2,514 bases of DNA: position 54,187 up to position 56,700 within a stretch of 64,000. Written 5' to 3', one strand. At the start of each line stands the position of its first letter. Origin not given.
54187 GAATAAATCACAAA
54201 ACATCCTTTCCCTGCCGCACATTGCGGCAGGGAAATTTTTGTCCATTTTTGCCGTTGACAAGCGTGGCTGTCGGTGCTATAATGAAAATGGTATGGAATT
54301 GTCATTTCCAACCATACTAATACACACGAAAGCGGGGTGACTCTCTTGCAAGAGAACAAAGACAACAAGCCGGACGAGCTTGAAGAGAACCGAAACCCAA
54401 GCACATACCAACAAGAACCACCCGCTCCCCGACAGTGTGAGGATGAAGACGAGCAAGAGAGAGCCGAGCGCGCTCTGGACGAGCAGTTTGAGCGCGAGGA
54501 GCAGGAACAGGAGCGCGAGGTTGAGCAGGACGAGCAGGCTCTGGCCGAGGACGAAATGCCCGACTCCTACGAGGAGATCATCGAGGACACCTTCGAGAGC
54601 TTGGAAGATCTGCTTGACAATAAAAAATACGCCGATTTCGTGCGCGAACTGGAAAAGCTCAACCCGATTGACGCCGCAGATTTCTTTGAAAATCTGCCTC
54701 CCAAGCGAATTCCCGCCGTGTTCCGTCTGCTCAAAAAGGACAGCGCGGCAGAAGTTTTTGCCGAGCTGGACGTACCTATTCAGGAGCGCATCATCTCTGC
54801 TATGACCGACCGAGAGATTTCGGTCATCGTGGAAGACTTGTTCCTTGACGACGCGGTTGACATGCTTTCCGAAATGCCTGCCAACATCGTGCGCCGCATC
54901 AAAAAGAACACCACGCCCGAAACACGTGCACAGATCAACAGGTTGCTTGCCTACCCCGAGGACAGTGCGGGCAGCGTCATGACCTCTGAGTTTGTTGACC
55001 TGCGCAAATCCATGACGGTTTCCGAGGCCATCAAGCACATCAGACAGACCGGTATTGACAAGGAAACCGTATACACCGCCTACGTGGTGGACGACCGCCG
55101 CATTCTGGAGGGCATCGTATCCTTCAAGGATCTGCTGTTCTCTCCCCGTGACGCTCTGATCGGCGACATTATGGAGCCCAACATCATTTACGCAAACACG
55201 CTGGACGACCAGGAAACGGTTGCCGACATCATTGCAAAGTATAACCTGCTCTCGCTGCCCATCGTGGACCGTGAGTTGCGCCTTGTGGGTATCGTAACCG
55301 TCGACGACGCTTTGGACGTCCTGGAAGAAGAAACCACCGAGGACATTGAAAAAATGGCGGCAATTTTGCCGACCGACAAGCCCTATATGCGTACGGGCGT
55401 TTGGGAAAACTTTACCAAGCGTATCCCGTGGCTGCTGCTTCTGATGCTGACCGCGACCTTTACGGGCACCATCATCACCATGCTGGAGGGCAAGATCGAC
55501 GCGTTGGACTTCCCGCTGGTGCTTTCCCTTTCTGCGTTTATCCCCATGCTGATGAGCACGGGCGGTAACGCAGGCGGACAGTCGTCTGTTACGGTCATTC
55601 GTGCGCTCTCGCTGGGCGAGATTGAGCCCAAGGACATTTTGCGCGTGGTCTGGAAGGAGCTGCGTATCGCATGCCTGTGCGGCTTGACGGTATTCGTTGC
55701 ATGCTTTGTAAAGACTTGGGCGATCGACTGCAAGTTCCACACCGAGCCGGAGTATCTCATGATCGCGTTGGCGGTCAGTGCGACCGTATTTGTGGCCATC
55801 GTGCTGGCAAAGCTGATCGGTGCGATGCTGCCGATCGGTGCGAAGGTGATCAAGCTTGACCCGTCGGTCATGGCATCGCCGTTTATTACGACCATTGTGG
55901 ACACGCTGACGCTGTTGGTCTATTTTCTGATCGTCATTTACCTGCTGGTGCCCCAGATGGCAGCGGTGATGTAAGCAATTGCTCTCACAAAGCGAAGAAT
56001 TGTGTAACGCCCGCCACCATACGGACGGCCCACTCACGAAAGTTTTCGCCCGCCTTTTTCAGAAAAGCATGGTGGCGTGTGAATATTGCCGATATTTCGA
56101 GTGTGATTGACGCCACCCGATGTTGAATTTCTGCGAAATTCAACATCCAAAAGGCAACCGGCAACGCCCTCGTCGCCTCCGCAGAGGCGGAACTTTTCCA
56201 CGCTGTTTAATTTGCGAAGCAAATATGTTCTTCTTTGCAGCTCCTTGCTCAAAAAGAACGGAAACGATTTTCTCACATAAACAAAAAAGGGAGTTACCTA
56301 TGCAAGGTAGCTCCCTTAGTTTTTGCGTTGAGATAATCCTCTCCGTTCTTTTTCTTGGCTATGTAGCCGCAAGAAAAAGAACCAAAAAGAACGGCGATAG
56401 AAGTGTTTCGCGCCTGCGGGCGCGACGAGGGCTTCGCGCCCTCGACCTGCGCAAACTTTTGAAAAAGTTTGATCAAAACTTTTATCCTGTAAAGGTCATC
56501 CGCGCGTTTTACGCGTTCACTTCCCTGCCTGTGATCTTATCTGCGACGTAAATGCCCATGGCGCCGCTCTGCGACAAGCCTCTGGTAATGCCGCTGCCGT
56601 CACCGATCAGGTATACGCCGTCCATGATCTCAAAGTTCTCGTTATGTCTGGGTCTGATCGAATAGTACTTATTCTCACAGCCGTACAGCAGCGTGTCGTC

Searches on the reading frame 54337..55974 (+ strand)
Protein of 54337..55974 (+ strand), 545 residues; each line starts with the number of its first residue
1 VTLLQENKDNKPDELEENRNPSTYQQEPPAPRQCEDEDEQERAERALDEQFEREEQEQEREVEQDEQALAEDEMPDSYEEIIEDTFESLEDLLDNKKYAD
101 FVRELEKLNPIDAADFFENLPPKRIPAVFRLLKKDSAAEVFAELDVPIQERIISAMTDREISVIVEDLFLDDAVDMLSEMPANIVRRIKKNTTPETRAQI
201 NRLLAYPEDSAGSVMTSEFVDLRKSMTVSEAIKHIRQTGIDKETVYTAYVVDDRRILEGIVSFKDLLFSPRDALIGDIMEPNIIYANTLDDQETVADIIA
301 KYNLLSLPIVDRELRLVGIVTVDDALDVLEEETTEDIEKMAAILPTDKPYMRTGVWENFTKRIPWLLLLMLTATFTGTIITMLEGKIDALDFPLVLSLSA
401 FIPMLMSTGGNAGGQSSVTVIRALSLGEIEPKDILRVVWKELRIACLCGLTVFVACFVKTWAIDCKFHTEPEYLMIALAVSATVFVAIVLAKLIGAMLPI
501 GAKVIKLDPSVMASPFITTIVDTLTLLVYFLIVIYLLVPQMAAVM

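Call 21: search_protein_families(library=pfam, proteins=[window:54337-55974:+])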
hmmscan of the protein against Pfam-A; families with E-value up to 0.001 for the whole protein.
window:54337-55974:+ (545 aa): 3 families
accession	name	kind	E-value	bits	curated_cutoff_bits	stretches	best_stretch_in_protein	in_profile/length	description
PF01769.21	MgtE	-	3.4e-34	118.2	27.6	1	402-532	1-125/125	Divalent cation transporter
PF03448.22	MgtE_N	-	1.2e-27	96.8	25.9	1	108-209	1-102/102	MgtE intracellular N domain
PF00571.33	CBS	-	4.1e-16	59.5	24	2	275-330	1-56/57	CBS domain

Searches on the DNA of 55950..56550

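Call 18: search_rna_families(source=window, start=55950, end=56550, threshold=evalue, max_evalue=10, show_alignments=3)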
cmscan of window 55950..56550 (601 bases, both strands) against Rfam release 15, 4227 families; matches with E-value up to 10: 17.
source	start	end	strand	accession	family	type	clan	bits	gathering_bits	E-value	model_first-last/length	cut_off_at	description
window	56282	56322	+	RF03483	MIR319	Gene; miRNA;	-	25.2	54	0.0053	1-92/92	no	MIR319 microRNA precursor family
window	56225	56338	+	RF00543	snopsi18S-1377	Gene; snRNA; snoRNA; HACA-box;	-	19.1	48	0.56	1-140/140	no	Small nucleolar RNA psi18S-1377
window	56249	56376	+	RF01742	lactis-plasmid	Gene; sRNA;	-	18.7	70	2.8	1-106/106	no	lactis-plasmid RNA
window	56411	56447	-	RF00362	Pospi_RY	Cis-reg;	-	17.7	40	1.7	1-79/79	no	Pospiviroid RY motif stem loop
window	56255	56349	+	RF03659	MIR2871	Gene; miRNA;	-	17.7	99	1.7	1-118/118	no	MIR2871 microRNA precursor family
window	56345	56425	+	RF02240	Xoo1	Gene; sRNA;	-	17.5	70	2.1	1-95/95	no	Xanthomonadaceae sRNA Xoo1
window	55956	56018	+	RF00188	SNORD103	Gene; snRNA; snoRNA; CD-box;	-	16.6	45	1.8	1-83/83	no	Small nucleolar RNA SNORD103/SNORD85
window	56270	56333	-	RF00994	mir-1255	Gene; miRNA;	-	16.6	63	1.8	1-67/67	no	mir-1255 microRNA precursor family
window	56253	56351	-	RF03743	MIR7696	Gene; miRNA;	-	16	83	5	1-88/88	no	MIR7696 microRNA precursor family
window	56253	56320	+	RF01859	Phe_leader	Cis-reg; leader;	-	15.8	55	7.5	1-125/125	no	Phenylalanine leader peptide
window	56263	56483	+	RF02590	Spy1186876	Gene; sRNA;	-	14.9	208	0.83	1-243/243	no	S. pyogenes small RNA 1186876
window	56284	56338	-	RF02923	HTH-XRE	Cis-reg;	-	14.8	49.8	6.6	1-78/78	no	HTH-XRE RNA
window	56222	56315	-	RF02527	SSRC38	Gene; sRNA;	-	14.4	80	6.5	1-166/166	no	Streptococcus sRNA SSRC38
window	56345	56382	+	RF04202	MIR5380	Gene; miRNA;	-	14.3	150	9.8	1-137/137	no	MIR5380 microRNA precursor family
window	56161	56204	-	RF01309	sR60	Gene; snRNA; snoRNA; CD-box;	CL00132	11.9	50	9.4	1-55/55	no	Small nucleolar RNA sR60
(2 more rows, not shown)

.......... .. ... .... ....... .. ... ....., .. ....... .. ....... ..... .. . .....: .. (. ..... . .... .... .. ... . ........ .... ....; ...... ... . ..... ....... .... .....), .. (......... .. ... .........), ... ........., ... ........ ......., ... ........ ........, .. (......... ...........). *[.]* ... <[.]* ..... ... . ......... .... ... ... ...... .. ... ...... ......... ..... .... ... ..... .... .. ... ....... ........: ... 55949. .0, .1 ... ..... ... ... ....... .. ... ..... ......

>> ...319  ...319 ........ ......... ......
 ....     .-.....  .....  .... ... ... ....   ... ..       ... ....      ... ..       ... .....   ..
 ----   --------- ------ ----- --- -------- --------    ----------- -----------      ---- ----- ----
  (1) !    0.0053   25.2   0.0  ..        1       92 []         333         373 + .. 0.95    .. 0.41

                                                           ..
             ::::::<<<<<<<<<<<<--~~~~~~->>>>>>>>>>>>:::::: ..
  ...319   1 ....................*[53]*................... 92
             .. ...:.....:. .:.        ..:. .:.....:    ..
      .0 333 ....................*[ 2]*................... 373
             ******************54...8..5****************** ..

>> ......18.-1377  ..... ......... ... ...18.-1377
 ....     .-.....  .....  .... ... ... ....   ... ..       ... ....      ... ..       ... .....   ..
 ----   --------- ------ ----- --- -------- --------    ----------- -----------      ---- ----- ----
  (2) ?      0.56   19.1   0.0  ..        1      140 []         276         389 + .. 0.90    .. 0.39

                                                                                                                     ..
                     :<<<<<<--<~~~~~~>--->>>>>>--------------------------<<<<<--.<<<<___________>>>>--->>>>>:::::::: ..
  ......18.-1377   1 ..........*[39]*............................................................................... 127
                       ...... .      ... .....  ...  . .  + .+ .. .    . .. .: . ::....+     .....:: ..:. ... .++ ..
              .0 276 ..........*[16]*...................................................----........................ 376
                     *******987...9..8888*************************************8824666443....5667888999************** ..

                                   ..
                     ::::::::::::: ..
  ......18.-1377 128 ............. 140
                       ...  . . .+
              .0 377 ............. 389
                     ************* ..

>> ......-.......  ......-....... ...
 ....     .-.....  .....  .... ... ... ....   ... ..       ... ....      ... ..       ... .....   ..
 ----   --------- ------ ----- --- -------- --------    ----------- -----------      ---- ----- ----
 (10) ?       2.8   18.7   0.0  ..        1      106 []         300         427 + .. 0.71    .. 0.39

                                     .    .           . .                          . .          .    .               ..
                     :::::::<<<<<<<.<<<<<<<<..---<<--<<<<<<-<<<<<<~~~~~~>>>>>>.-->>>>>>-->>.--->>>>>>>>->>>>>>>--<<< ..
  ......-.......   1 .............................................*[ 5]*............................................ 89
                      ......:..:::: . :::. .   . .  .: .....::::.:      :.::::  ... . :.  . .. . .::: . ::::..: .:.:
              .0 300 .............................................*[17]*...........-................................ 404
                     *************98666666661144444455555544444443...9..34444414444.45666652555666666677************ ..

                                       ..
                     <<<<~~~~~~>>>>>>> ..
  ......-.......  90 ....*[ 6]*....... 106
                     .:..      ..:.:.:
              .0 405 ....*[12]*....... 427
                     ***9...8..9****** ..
